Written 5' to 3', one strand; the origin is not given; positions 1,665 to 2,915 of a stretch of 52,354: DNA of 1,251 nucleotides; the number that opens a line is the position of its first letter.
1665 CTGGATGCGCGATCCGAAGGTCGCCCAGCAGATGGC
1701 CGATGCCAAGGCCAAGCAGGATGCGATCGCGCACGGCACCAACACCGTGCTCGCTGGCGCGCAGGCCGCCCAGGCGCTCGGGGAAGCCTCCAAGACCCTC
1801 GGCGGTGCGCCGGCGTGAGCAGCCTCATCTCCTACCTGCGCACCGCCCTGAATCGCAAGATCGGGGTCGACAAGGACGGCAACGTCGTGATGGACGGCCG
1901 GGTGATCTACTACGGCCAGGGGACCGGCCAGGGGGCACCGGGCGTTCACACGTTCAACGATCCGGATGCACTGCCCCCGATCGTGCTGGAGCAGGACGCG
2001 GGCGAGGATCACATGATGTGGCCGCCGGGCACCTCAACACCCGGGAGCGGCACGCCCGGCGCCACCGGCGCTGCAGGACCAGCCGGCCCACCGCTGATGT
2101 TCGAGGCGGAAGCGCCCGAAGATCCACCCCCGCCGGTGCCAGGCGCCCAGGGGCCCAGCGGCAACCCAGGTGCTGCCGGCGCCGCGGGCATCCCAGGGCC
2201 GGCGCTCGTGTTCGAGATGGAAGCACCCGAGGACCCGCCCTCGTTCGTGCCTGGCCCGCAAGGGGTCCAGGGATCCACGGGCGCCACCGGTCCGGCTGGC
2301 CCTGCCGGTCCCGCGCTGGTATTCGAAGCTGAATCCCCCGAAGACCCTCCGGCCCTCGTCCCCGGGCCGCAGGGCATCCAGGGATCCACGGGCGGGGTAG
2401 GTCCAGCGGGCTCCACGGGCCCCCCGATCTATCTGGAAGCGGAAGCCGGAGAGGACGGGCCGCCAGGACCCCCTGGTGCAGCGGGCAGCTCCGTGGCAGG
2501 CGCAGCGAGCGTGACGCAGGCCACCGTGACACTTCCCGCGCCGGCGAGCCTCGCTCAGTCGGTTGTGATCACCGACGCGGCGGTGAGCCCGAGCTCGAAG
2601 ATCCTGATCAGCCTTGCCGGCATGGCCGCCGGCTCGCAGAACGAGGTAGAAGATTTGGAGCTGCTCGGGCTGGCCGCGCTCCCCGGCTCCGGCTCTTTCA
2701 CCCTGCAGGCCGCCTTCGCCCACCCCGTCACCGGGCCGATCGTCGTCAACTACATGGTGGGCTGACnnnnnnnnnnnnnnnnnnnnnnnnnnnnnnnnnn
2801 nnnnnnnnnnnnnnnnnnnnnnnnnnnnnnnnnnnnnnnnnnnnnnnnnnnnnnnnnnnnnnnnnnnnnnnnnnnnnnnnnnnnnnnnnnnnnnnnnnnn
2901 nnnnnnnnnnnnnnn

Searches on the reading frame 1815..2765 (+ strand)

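Call 40: search_protein_families(library=pfam, proteins=[window:1815-2765:+], max_evalue=0.001)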
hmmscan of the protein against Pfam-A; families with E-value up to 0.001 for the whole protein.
window:1815-2765:+ (316 aa): 1 family
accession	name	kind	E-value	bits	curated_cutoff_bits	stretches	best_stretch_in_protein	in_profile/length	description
PF01391.23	Collagen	-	0.0001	22.4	27.2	0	183-225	6-44/60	Collagen triple helix repeat (20 copies)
